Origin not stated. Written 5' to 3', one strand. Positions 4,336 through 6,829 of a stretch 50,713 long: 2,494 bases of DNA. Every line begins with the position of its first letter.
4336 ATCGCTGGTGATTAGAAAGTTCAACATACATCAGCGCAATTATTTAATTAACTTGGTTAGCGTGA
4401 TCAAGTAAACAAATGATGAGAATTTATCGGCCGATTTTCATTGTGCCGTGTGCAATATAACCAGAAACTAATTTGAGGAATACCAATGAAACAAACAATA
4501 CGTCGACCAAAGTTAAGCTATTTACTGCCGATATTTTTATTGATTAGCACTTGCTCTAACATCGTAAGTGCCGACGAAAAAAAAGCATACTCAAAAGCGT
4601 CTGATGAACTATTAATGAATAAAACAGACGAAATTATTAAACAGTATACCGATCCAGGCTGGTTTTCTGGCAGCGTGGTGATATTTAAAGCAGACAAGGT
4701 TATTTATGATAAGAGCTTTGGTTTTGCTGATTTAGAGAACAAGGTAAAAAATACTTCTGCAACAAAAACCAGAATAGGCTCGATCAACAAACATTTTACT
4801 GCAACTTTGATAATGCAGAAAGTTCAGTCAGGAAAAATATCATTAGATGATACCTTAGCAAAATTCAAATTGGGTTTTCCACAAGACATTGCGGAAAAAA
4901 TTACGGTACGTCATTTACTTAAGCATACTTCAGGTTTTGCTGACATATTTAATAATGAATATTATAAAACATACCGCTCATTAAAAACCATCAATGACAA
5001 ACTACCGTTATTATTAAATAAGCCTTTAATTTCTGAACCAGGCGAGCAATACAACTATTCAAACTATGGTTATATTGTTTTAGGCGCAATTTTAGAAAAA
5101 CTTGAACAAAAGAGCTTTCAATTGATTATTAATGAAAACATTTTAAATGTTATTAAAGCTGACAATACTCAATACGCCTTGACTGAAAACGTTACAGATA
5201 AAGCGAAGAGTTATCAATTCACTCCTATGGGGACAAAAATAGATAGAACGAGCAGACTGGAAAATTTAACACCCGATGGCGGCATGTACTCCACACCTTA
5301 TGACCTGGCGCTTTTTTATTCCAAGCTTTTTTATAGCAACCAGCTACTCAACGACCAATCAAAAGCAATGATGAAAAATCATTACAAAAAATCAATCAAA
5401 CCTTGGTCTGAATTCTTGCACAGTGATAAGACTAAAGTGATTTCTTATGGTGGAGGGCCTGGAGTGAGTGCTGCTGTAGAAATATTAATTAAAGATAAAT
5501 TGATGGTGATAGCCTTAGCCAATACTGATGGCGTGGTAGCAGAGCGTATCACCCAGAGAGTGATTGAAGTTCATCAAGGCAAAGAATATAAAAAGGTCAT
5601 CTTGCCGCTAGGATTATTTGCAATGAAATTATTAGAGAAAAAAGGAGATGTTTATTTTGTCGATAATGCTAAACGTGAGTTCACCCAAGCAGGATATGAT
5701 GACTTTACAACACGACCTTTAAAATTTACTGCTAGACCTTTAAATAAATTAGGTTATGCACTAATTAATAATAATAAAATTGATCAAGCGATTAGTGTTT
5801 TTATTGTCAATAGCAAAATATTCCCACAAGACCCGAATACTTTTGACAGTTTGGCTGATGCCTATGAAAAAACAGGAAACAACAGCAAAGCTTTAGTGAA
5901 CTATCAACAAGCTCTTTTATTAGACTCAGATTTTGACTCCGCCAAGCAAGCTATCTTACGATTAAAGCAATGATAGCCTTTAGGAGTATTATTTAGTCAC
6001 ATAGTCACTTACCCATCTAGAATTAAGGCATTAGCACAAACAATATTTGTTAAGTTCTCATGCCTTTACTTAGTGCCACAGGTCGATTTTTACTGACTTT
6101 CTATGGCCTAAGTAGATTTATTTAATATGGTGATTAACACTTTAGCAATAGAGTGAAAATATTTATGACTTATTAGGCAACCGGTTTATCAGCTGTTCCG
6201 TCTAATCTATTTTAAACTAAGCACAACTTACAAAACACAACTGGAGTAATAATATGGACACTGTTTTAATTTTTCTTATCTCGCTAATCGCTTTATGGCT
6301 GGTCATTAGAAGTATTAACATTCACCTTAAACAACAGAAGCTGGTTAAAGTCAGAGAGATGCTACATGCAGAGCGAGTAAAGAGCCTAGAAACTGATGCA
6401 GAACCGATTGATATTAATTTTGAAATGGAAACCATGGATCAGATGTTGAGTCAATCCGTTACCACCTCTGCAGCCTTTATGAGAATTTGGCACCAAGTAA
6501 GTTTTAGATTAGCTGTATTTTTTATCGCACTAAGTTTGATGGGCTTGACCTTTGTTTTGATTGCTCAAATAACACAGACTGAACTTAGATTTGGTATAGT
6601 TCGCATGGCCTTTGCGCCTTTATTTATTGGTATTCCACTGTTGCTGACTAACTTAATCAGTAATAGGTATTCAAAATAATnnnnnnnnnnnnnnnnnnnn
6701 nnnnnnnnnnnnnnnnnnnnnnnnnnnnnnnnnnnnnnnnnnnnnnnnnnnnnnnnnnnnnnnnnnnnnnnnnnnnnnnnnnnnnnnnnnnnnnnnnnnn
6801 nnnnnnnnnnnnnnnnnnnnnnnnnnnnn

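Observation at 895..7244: Mirror-image duplicated modules: serine-hydrolase-TPR / membrane protein / ECF sigma, sharing one 30-nt ECF-type promoter motif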

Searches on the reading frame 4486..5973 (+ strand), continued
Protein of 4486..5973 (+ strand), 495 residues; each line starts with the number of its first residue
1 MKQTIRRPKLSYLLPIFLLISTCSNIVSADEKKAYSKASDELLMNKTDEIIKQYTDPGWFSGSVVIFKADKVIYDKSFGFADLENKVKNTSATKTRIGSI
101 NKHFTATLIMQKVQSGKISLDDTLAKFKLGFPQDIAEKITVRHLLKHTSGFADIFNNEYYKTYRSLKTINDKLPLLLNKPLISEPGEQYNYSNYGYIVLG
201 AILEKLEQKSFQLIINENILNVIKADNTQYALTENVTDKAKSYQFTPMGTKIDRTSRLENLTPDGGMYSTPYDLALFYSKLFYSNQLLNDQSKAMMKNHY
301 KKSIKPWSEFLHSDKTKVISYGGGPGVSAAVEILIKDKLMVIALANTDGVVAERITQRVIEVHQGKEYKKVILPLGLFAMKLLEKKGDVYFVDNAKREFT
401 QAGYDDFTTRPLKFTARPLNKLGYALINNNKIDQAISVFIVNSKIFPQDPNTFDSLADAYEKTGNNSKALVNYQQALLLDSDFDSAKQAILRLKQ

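Call 69: find_encoding_contigs(protein=P0193, flank=6000, max_places=1)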
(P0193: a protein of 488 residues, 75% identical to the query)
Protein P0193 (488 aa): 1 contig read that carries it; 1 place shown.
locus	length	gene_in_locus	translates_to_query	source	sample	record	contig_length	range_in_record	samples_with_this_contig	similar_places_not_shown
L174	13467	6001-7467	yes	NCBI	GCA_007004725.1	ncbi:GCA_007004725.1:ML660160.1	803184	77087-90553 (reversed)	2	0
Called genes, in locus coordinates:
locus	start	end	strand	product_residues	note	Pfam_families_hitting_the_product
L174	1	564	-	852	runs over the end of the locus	PF12704:MacB_PCD, PF02687:FtsX, PF12704:MacB_PCD, PF02687:FtsX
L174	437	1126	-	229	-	PF00005:ABC_tran, PF13304:AAA_21 (faint), PF02463:SMC_N (weak)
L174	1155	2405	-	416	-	PF25917:BSH_RND (weak), PF25984:BSH_YknX (weak), PF25975:CzcB_C (faint), PF25967:RND-MFP_C (weak)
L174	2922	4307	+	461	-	PF00072:Response_reg, PF01078:Mg_chelatase (faint), PF00158:Sigma54_activat, PF14532:Sigma54_activ_2, PF00004:AAA (weak), PF07728:AAA_5 (weak), PF25601:AAA_lid_14, PF02954:HTH_8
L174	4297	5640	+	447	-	PF02518:HATPase_c, PF13589:HATPase_c_3 (weak)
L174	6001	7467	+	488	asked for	PF00144:Beta-lactamase, PF00515:TPR_1 (faint), PF07719:TPR_2 (faint)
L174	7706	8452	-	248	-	PF00557:Peptidase_M24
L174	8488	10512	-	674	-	PF02129:Peptidase_S15 (faint), PF00561:Abhydrolase_1, PF01738:DLH (faint), PF12146:Hydrolase_4 (faint), PF12697:Abhydrolase_6, PF20434:BD-FAE, PF00326:Peptidase_S9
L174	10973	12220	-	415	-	PF13646:HEAT_2 (weak), PF03130:HEAT_PBS (faint), PF13646:HEAT_2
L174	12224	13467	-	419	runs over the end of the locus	PF13525:YfiO, PF14559:TPR_19 (weak), PF13174:TPR_6 (weak), PF13646:HEAT_2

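Call 70: find_encoding_contigs(protein=P0214, flank=6000, max_places=1)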
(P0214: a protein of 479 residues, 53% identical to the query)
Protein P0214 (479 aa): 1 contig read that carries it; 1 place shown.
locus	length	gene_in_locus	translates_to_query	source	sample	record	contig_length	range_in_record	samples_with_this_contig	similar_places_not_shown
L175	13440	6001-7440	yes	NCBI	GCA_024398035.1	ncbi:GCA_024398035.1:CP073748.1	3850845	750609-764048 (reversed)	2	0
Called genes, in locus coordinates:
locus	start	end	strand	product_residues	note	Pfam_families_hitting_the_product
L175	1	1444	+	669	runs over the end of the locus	PF00486:Trans_reg_C, PF26549:Tricorn_N (faint)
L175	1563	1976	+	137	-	-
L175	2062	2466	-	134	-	-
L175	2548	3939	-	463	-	PF01381:HTH_3, PF12844:HTH_19, PF13560:HTH_31, PF06114:Peptidase_M78, PF09856:ScfRs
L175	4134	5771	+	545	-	PF00463:ICL, PF13714:PEP_mutase, PF00463:ICL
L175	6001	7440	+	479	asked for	PF00144:Beta-lactamase, PF13181:TPR_8 (faint), PF00515:TPR_1 (faint), PF07719:TPR_2 (faint), PF13424:TPR_12 (weak)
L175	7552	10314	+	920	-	PF00176:SNF2-rel_dom (weak), PF00270:DEAD, PF04851:ResIII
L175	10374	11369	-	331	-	PF08240:ADH_N, PF00107:ADH_zinc_N, PF13602:ADH_zinc_N_2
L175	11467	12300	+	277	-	PF00126:HTH_1, PF03466:LysR_substrate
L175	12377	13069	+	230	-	PF03473:MOSC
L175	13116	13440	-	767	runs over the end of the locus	PF00930:DPPIV_N, PF02129:Peptidase_S15 (weak), PF00326:Peptidase_S9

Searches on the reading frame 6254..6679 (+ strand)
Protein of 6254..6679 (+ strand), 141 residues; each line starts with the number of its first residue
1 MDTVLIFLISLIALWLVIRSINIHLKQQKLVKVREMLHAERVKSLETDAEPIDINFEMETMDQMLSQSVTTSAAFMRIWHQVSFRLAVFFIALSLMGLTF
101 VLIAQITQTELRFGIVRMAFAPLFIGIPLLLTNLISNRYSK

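Call 8: search_protein_families(library=pfam, proteins=[window:6254-6679:+], max_evalue=0.01)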
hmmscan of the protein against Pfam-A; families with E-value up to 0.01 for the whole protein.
window:6254-6679:+ (141 aa): 0 families

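Call 49: search_protein_families(library=pfam, proteins=[window:6254-6679:+], max_evalue=10)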
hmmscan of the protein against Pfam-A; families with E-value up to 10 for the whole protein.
window:6254-6679:+ (141 aa): 3 families
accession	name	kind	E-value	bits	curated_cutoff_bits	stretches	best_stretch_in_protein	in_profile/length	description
PF17592.7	DUF5489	-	0.068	14.2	27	1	90-131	20-65/78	Family of unknown function (DUF5489)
PF24364.1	DUF7520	-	0.079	13.4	27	1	98-139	35-76/78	Family of unknown function (DUF7520)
PF15128.11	T_cell_tran_alt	-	2.8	8.2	27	0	64-103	3-42/92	T-cell leukemia translocation-altered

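Call 50: search_protein_families(library=ncbifam, proteins=[window:6254-6679:+], max_evalue=0.01)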
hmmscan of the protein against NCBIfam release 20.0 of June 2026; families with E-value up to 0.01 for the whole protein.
window:6254-6679:+ (141 aa): 0 families

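Call 71: search_protein_representatives(protein=window:6254-6679:+)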
Query: 141 residues. Proteins with E-value up to 0.001 (for the whole library): 5; up to 1e-10: 2; up to 1e-30: 1. The best 5 are listed.
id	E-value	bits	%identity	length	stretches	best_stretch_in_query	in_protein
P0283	3.6e-60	218.0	74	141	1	1-141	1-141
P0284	7.7e-22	94.2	76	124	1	3-65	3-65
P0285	3.6e-05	40.4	28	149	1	6-136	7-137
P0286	1.2e-04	38.7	34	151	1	6-132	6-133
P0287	7.9e-04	36.1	32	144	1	7-130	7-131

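Call 74: list_cluster_members(proteins=[P0285, P0286, P0287])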
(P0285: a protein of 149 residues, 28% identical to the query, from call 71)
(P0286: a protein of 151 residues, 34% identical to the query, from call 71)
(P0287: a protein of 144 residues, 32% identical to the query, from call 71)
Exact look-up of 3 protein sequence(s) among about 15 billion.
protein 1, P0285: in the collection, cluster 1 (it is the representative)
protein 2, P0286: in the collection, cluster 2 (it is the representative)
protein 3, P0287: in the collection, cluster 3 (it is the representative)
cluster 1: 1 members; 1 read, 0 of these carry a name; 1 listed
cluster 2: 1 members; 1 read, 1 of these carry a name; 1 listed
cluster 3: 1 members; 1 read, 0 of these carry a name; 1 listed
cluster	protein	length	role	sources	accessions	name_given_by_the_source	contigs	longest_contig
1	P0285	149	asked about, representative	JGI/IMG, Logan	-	-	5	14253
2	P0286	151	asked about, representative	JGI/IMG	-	hypothetical protein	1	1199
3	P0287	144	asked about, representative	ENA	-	-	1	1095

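Call 75: search_protein_families(library=pfam, proteins=[P0285, P0286, P0287], max_evalue=1)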
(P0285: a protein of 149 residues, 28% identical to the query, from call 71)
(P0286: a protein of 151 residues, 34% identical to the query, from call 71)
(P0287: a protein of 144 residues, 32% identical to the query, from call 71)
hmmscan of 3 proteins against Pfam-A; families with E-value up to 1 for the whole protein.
P0285 (149 aa): 3 families
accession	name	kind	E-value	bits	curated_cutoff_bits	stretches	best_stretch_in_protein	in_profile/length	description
PF19762.4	DUF6249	-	5.2e-08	33.2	33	1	40-137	27-103/104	Domain of unknown function (DUF6249)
PF13323.11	HPIH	-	0.055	13.8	24.2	1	2-28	16-42/155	N-terminal domain with HPIH motif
PF19428.4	Sema4F_C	-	0.48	10.3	27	0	8-43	89-124/197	Semaphorin 4F C-terminal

P0286 (151 aa): 1 family
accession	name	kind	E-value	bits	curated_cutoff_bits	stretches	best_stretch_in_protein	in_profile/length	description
PF19762.4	DUF6249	-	0.00013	22.3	33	1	74-136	51-102/104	Domain of unknown function (DUF6249)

P0287 (144 aa): 1 family
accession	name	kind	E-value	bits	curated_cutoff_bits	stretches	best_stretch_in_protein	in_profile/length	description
PF19762.4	DUF6249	-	0.00092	19.6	33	1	89-132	58-98/104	Domain of unknown function (DUF6249)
